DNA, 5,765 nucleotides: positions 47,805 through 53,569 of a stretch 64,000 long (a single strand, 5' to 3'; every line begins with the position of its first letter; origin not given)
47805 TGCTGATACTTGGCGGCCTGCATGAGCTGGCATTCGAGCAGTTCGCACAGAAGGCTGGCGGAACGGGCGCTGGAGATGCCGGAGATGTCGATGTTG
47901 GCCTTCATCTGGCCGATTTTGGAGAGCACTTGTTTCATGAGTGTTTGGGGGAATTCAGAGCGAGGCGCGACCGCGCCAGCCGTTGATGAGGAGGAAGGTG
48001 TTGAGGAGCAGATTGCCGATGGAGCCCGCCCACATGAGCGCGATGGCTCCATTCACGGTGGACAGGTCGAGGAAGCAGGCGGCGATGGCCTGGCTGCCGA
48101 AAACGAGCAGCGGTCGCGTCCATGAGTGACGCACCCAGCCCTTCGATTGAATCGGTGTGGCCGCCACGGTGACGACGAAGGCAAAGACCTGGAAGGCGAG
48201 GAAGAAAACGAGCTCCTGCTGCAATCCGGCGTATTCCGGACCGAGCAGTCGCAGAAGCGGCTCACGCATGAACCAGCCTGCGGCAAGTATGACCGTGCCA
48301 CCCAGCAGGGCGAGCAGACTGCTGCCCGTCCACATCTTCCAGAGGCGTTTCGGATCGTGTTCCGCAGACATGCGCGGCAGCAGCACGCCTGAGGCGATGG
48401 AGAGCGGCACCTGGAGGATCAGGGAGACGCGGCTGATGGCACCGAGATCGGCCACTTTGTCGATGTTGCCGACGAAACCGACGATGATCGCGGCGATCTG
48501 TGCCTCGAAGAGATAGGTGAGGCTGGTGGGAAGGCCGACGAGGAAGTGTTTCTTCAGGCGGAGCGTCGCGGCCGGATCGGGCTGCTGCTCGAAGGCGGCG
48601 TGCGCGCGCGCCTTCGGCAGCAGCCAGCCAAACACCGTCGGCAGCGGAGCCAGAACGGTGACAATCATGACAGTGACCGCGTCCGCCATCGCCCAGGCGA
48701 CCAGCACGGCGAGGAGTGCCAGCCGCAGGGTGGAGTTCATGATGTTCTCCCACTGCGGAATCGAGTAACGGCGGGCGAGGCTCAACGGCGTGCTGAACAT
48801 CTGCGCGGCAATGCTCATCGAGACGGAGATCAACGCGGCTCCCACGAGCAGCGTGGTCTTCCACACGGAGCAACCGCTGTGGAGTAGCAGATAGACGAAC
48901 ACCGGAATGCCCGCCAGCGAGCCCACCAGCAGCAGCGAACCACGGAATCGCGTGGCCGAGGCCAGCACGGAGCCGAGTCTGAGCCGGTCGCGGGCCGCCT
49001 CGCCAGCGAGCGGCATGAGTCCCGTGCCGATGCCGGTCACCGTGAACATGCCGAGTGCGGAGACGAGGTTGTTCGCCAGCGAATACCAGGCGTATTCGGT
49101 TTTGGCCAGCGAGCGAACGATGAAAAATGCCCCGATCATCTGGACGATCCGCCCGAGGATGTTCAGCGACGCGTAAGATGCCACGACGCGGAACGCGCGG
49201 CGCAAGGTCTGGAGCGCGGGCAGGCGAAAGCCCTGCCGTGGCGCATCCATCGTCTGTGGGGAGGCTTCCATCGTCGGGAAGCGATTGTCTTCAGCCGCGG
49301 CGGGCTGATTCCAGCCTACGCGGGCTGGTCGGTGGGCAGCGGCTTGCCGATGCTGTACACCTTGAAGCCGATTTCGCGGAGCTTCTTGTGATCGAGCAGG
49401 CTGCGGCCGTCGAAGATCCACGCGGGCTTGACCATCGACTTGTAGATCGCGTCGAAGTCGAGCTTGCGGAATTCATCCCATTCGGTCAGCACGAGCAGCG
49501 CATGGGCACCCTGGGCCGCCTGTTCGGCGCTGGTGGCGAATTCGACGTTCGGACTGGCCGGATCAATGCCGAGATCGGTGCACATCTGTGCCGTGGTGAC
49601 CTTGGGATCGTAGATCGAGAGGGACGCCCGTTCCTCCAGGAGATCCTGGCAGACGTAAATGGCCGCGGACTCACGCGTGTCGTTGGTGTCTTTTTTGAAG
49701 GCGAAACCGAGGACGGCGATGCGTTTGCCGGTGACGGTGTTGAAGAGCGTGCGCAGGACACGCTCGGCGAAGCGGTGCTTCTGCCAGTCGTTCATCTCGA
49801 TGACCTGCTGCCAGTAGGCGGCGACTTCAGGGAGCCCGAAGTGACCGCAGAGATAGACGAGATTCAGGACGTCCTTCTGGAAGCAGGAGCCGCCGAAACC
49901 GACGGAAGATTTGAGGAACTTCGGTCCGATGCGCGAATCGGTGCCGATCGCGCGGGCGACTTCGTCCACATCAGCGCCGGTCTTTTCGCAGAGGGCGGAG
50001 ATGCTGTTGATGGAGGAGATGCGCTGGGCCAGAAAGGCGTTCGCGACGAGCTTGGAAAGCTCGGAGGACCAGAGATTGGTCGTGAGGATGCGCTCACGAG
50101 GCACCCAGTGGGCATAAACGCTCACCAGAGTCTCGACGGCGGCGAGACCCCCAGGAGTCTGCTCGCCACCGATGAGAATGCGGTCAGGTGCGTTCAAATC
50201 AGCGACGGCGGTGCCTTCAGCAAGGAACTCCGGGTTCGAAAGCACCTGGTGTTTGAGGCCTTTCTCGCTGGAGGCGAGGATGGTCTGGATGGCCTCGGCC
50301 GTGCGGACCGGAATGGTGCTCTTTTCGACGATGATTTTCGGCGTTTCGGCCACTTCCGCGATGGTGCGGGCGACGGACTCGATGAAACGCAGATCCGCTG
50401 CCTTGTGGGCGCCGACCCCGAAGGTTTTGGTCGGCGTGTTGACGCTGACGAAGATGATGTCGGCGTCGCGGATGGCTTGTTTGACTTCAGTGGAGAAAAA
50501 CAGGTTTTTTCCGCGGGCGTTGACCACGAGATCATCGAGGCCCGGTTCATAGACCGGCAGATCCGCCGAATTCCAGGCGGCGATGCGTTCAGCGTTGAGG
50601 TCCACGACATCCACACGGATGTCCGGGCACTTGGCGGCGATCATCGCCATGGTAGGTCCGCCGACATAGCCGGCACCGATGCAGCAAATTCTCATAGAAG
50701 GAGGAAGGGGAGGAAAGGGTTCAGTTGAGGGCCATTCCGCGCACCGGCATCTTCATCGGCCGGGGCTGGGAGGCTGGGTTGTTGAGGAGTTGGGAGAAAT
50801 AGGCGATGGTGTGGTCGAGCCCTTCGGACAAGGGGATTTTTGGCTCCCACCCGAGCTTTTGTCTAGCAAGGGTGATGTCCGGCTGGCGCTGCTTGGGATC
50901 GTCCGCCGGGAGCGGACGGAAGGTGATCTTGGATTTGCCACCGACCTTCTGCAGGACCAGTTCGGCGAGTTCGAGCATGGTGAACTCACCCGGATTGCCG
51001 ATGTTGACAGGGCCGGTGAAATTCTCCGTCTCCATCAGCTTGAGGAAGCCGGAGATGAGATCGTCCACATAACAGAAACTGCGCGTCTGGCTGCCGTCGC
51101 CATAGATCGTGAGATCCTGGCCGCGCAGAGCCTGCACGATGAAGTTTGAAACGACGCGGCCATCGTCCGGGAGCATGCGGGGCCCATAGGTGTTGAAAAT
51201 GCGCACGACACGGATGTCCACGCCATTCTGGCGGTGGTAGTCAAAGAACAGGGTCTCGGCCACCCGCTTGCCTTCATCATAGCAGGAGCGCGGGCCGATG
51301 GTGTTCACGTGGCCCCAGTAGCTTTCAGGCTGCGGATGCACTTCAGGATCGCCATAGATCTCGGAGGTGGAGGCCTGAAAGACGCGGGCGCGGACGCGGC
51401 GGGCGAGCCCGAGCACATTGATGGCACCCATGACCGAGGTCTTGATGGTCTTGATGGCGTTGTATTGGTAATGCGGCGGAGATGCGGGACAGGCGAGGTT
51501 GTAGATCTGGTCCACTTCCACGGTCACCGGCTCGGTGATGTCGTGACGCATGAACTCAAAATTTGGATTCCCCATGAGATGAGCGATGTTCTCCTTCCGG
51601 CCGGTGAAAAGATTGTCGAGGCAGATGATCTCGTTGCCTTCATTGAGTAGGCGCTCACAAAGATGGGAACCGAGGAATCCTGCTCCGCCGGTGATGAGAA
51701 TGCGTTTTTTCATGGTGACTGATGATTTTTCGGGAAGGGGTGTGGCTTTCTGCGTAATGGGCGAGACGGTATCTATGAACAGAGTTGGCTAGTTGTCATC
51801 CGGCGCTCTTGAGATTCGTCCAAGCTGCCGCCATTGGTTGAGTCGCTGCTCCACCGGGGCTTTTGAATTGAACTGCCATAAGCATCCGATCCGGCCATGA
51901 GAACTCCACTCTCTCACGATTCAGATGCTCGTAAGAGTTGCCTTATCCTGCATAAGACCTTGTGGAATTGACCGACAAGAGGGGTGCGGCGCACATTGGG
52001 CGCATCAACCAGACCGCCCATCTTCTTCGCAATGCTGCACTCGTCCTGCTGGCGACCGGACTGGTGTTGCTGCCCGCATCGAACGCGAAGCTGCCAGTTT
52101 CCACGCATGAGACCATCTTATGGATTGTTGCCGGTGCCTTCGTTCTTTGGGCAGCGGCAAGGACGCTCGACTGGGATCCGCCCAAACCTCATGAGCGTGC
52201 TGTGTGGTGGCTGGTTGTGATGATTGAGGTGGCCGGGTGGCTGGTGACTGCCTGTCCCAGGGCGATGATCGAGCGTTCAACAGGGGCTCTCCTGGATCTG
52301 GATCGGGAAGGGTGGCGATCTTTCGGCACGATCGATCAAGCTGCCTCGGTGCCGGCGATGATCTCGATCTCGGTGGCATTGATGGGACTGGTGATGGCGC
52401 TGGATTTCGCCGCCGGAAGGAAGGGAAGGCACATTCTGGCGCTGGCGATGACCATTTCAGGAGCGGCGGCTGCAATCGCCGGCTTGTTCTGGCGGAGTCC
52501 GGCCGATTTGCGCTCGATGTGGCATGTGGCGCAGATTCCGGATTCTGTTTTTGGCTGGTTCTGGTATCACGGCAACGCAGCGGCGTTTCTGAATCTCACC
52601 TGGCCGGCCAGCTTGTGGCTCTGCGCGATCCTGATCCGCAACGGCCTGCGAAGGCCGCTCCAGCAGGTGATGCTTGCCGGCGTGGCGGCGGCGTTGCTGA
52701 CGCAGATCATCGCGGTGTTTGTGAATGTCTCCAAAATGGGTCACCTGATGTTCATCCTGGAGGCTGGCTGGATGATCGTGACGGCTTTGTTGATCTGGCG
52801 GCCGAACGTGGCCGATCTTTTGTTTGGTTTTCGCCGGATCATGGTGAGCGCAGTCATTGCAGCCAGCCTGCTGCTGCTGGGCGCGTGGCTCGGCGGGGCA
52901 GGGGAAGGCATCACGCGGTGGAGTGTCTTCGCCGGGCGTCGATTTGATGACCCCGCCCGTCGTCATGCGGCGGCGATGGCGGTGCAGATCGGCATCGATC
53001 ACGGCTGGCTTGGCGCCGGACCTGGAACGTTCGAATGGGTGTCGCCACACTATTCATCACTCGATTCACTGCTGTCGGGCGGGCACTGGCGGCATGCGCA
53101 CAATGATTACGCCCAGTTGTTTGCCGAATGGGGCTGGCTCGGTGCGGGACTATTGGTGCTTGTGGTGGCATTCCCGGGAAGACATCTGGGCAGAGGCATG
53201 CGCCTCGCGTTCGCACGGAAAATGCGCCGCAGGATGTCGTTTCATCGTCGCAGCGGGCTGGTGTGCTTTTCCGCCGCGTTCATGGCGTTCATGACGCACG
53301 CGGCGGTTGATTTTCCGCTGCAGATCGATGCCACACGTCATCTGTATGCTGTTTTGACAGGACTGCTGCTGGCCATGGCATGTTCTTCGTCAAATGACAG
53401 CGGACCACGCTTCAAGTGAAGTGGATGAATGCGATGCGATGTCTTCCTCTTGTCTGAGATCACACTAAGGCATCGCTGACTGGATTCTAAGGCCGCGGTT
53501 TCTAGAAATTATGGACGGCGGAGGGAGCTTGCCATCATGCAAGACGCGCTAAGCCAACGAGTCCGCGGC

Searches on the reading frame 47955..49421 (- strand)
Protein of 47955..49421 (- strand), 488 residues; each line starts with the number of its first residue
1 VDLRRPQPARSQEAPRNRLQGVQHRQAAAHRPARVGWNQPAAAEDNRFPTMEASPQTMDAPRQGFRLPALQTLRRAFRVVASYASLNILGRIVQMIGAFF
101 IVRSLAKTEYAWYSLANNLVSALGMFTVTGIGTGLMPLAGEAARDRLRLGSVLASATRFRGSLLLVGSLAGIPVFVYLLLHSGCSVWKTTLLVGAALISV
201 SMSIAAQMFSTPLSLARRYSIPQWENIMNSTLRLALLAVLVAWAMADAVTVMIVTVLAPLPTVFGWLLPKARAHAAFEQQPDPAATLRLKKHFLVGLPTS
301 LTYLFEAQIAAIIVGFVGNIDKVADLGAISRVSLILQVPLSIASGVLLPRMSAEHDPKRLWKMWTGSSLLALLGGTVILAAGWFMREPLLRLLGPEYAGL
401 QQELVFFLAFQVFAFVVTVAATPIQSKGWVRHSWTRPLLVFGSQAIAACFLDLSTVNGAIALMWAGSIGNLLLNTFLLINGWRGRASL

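Call 33: search_protein_families(library=pfam, proteins=[window:47955-49421:-], max_evalue=0.001)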
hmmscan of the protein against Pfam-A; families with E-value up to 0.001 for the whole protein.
window:47955-49421:- (488 aa): 1 family
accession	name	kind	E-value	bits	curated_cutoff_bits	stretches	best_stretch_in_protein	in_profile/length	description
PF01943.22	Polysacc_synt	-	0.00029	20.8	28.2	1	80-352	5-271/274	Polysaccharide biosynthesis protein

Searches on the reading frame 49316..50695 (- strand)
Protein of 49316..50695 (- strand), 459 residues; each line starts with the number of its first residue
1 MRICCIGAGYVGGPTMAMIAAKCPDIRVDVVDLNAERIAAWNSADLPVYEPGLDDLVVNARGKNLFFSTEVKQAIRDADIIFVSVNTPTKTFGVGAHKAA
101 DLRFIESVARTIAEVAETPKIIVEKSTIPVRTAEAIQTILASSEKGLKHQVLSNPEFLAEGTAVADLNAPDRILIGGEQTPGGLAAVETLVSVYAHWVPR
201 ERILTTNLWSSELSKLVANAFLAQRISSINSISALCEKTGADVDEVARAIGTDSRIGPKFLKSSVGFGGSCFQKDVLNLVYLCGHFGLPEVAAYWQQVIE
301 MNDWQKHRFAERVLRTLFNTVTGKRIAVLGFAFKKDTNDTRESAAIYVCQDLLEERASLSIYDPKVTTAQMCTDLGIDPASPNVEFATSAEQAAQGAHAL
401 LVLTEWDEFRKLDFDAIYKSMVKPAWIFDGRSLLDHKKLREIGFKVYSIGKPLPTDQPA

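Call 33: search_protein_families(library=pfam, proteins=[window:49316-50695:-], max_evalue=0.001)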
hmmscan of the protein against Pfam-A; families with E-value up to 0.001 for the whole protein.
window:49316-50695:- (459 aa): 3 families
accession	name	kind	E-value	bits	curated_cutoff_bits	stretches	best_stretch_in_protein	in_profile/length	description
PF03721.20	UDPG_MGDP_dh_N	-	2.4e-59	200.5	27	1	1-182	1-180/187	UDP-glucose/GDP-mannose dehydrogenase family, NAD binding domain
PF00984.24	UDPG_MGDP_dh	-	1.6e-32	111.9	25.4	1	209-303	1-93/94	UDP-glucose/GDP-mannose dehydrogenase family, central domain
PF03720.21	UDPG_MGDP_dh_C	-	1.9e-32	112.1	30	1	327-435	1-102/103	UDP-glucose/GDP-mannose dehydrogenase family, UDP binding domain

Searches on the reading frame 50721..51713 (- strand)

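Call 33: search_protein_families(library=pfam, proteins=[window:50721-51713:-], max_evalue=0.001)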
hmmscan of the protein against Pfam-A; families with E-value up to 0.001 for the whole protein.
window:50721-51713:- (330 aa): 6 families
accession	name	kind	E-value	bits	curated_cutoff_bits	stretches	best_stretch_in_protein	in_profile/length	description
PF16363.11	GDP_Man_Dehyd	-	1.2e-51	176.6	27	1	6-301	1-331/332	GDP-mannose 4,6 dehydratase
PF01370.27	Epimerase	-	1.1e-50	172.7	20.9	1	5-239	1-240/240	NAD dependent epimerase/dehydratase family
PF07993.18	NAD_binding_4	-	1.3e-09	38.1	20.1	0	7-32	1-29/258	Male sterility protein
PF01073.25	3Beta_HSD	-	6.4e-09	35.7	22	1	6-219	1-221/280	3-beta hydroxysteroid dehydrogenase/isomerase family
PF02719.21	Polysacc_synt_2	-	2.8e-08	33.7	20.2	1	5-109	1-120/293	Polysaccharide biosynthesis protein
PF04321.23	RmlD_sub_bind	-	5.7e-07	29.3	27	1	4-268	2-241/287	RmlD substrate binding domain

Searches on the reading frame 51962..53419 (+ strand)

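Call 33: search_protein_families(library=pfam, proteins=[window:51962-53419:+], max_evalue=0.001)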
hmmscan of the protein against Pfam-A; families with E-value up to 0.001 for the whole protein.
window:51962-53419:+ (485 aa): 1 family
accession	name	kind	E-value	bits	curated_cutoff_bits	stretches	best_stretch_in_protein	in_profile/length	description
PF04932.20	Wzy_C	-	2.9e-11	43.8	31.7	1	244-398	2-148/149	O-Antigen ligase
